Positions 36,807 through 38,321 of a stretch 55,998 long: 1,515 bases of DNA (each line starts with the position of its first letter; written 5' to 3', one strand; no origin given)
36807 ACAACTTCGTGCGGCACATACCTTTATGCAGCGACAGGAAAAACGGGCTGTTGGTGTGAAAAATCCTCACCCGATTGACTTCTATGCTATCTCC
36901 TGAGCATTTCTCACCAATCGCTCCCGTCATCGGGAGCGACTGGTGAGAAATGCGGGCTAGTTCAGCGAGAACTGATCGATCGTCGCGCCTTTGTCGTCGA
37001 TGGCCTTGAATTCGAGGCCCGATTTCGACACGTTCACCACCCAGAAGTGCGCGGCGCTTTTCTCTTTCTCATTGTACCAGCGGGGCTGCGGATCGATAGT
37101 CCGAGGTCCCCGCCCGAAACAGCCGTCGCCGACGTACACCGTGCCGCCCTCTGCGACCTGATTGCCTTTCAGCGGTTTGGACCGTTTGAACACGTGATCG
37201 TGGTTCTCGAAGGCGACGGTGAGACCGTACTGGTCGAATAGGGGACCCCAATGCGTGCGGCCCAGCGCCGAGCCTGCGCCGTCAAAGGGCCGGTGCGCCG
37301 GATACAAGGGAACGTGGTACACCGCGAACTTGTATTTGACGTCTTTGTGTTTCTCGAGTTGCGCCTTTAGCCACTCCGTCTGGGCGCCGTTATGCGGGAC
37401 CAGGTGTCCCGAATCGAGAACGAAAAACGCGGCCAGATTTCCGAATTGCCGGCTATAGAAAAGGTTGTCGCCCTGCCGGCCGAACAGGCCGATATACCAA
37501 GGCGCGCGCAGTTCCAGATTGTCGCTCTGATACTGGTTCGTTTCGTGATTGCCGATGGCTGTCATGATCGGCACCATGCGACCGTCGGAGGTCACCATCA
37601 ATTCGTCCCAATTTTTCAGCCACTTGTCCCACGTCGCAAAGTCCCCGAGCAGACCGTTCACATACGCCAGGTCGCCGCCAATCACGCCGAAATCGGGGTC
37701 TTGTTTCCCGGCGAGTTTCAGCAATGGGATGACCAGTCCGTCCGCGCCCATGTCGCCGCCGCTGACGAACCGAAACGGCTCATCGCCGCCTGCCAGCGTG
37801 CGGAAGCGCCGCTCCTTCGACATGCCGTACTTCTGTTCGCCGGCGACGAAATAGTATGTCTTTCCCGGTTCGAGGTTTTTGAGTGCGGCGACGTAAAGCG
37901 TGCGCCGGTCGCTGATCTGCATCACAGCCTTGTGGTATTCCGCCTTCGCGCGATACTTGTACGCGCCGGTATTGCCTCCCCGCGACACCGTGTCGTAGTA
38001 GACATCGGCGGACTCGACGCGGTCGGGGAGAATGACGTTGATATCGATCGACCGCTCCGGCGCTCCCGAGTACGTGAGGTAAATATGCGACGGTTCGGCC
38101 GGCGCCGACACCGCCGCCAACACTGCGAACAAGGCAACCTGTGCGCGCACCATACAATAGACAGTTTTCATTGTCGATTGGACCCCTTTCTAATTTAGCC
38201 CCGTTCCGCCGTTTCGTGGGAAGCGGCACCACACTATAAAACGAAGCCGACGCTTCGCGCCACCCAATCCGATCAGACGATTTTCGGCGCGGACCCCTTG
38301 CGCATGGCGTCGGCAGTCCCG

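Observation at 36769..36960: Flanking (Y)TAR tetranucleotides behave as target-site duplications and double as stop codons of neighbouring genes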

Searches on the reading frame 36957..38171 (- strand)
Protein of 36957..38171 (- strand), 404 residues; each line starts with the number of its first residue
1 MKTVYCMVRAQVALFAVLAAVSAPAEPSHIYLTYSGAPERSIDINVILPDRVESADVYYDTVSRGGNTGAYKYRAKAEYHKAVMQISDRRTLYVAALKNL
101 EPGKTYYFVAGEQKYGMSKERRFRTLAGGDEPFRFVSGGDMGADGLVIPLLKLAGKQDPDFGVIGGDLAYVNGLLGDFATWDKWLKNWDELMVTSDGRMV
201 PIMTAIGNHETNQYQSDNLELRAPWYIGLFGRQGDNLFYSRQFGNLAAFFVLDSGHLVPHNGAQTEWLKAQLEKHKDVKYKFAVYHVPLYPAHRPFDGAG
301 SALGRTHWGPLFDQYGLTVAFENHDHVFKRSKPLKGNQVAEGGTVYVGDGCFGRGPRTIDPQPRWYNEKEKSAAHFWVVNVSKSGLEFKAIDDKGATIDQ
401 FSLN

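Call 9: search_protein_families(library=pfam, proteins=[window:36957-38171:-])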
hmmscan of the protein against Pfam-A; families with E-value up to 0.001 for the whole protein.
window:36957-38171:- (404 aa): 2 families
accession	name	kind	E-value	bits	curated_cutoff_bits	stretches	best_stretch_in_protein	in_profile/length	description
PF16656.11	Pur_ac_phosph_N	-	1.5e-10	41.9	30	1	27-125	1-93/93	Purple acid Phosphatase, N-terminal domain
PF00149.33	Metallophos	-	4.5e-09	37.4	21.5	1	151-327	22-190/191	Calcineurin-like phosphoesterase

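Call 14: find_encoding_contigs(protein=window:36960-38171:-, flank=10000, max_places=10)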
Protein window:36960-38171:- (404 aa): 2 contigs read that carry it; 2 places shown.
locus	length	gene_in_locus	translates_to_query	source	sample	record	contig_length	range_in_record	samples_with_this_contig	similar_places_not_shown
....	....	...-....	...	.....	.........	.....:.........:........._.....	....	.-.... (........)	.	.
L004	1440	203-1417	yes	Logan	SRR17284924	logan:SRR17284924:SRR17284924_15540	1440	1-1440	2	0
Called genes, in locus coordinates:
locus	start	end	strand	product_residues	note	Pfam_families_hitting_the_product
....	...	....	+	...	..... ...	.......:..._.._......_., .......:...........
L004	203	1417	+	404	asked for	PF16656:Pur_ac_phosph_N, PF00149:Metallophos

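Call 17: find_homologous_proteins(query=window:36960-38171:-)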
Query window:36960-38171:- (404 aa): 1684 proteins with E <= 0.001 among 8000 candidates; the best 120 are listed.
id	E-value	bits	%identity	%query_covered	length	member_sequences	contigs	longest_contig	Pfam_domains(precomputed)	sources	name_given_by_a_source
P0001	2.3e-280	948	100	100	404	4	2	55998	PF00149.34,PF16656.12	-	-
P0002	6.6e-200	683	70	100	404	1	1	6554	PF00149.34,PF16656.12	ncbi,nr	ncbi:MAG: metallophosphoesterase family protein [Candidatus Hydrogenedentes bacterium]|nr:metallopho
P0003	9.6e-196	669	69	99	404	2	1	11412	PF00149.34,PF16656.12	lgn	-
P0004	1.7e-193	662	68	100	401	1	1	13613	PF00149.34,PF16656.12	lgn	-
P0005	2.6e-193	661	70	94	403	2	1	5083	PF00149.34,PF16656.12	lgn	-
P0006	1.0e-192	659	69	97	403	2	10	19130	PF00149.34,PF16656.12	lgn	-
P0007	1.2e-190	652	68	99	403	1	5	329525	PF00149.34,PF16656.12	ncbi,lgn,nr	ncbi:MAG: metallophosphoesterase family protein [Candidatus Hydrogenedentes bacterium]|nr:metallopho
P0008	2.7e-187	641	67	97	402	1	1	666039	PF00149.34,PF16656.12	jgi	jgi:hypothetical protein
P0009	1.0e-186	639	68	94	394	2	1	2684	PF00149.34,PF16656.12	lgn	-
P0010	2.7e-186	638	69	94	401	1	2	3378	PF00149.34,PF16656.12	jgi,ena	-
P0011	5.0e-186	637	66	99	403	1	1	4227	PF16656.12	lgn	-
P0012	8.1e-186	636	67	99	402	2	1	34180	PF00149.34,PF16656.12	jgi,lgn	jgi:hypothetical protein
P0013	1.2e-184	633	67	94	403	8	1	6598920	PF00149.34,PF16656.12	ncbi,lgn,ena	-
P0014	1.9e-183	629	67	95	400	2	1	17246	PF00149.34,PF16656.12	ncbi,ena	-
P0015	2.5e-183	628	66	100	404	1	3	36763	PF00149.34,PF16656.12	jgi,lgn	jgi:hypothetical protein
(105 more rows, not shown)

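Call 27: find_encoding_contigs(protein=P0007, flank=10000, max_places=3)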
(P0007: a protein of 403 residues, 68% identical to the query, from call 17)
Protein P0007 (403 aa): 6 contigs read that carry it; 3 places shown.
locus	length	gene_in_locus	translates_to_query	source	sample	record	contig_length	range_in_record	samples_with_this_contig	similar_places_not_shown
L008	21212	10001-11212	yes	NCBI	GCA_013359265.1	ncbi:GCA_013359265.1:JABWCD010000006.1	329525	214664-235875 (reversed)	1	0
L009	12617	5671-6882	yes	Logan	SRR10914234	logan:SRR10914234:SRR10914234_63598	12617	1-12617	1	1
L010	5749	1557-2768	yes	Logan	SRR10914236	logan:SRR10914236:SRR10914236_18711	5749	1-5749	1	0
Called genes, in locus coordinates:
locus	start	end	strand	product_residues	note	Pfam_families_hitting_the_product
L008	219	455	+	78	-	-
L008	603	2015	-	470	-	PF00884:Sulfatase, PF01663:Phosphodiest, PF16347:SGSH_C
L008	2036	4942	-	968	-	PF07635:PSCyt1, PF07583:PSCyt2, PF00754:F5_F8_type_C (weak), PF07587:PSD1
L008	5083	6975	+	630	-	PF17899:Peptidase_M61_N, PF05299:Peptidase_M61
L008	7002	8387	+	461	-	PF01839:FG-GAP (faint), PF13517:FG-GAP_3 (weak)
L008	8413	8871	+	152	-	PF01980:TrmO_N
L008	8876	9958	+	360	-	PF13529:Peptidase_C39_2 (faint)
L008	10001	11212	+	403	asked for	PF16656:Pur_ac_phosph_N, PF00149:Metallophos (weak)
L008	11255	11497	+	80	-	PF01402:RHH_1 (weak), PF12651:RHH_3 (weak)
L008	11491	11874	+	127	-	PF02452:PemK_toxin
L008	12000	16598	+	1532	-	PF13243:SQHop_cyclase_C (faint), PF02985:HEAT (faint), PF13513:HEAT_EZ (faint), PF13646:HEAT_2, PF00754:F5_F8_type_C, PF22633:F5_F8_type_C_2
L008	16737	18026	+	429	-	-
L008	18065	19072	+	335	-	PF00595:PDZ (weak), PF13180:PDZ_2 (weak), PF17820:PDZ_6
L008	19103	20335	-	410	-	PF13490:zf-HC2 (weak)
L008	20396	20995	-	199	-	PF07638:Sigma70_ECF (weak), PF04542:Sigma70_r2, PF08281:Sigma70_r4_2, PF04545:Sigma70_r4, PF22233:PhyR_sigma-like (faint)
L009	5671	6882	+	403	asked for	PF16656:Pur_ac_phosph_N, PF00149:Metallophos (weak)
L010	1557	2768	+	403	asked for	PF16656:Pur_ac_phosph_N, PF00149:Metallophos (weak)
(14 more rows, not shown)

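Call 28: find_encoding_contigs(protein=P0002, flank=10000, max_places=3)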
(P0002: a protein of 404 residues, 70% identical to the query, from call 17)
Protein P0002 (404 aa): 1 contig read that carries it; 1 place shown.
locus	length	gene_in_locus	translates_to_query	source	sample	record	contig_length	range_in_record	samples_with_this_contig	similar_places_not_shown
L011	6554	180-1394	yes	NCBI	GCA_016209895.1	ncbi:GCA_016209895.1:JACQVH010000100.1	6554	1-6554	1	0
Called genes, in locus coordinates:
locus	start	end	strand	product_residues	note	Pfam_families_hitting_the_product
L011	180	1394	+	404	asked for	PF16656:Pur_ac_phosph_N, PF00149:Metallophos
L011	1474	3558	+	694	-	PF00801:PKD (faint), PF07676:PD40 (faint), PF18911:PKD_4 (faint)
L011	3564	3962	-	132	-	PF07291:MauE (weak)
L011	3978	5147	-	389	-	PF00899:ThiF, PF00581:Rhodanese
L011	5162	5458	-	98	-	-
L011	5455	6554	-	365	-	PF02012:BNR (faint), PF15902:Sortilin-Vps10 (weak)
